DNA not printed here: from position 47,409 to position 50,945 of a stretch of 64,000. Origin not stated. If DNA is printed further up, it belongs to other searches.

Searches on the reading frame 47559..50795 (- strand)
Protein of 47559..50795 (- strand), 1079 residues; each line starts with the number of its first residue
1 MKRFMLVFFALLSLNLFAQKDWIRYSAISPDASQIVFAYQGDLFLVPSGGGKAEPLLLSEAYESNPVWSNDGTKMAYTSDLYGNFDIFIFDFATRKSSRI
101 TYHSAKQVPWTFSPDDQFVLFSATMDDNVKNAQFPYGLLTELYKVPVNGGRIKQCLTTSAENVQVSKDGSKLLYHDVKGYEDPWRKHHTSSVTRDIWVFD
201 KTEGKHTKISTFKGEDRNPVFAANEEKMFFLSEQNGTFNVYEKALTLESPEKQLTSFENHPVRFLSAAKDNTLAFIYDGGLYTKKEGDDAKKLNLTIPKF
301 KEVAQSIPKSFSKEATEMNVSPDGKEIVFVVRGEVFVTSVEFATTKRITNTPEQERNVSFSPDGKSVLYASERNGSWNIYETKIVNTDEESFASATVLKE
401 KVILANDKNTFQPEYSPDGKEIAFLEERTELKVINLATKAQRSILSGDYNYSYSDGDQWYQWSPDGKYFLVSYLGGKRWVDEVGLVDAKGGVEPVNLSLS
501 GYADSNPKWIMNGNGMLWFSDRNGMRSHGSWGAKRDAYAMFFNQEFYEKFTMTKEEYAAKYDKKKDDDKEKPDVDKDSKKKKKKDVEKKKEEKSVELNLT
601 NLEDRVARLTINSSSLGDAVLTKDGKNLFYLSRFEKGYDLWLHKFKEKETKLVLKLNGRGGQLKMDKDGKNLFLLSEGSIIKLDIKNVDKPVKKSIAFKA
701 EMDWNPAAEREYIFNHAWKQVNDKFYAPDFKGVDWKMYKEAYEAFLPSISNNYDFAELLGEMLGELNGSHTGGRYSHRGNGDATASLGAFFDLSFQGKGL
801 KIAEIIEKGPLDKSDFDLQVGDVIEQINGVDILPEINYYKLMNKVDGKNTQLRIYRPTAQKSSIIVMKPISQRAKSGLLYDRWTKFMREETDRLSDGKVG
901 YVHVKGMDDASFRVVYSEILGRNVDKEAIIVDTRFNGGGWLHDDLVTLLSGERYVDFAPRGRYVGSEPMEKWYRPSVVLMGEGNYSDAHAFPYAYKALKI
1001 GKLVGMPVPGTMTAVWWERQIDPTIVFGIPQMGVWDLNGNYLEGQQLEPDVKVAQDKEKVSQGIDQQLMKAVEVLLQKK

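Call 78: search_protein_families(library=pfam, proteins=[window:47559-50795:-], max_evalue=0.0001)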
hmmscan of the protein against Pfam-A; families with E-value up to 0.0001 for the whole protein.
window:47559-50795:- (1079 aa): 6 families
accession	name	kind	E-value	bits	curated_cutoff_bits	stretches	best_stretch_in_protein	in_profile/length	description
PF07676.18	PD40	-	1.1e-31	108.5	20.9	2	346-380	2-37/38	WD40-like Beta Propeller Repeat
PF14684.11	Tricorn_C1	-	5.5e-23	81.1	24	1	706-764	1-59/59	Tricorn protease C1 domain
PF03572.23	Peptidase_S41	-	7.2e-20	71.7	24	1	898-1053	1-165/165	Peptidase family S41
PF25174.1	Beta-prop_THOC3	-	6e-11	42.3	305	0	406-473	87-148/272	THOC3 beta-propeller domain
PF00930.27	DPPIV_N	-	4.7e-08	32.6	22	0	307-511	38-235/354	Dipeptidyl peptidase IV (DPP IV) N-terminal region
PF14685.13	PDZ_Tricorn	-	2.3e-05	24.8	25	0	807-865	29-87/88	Tricorn protease PDZ domain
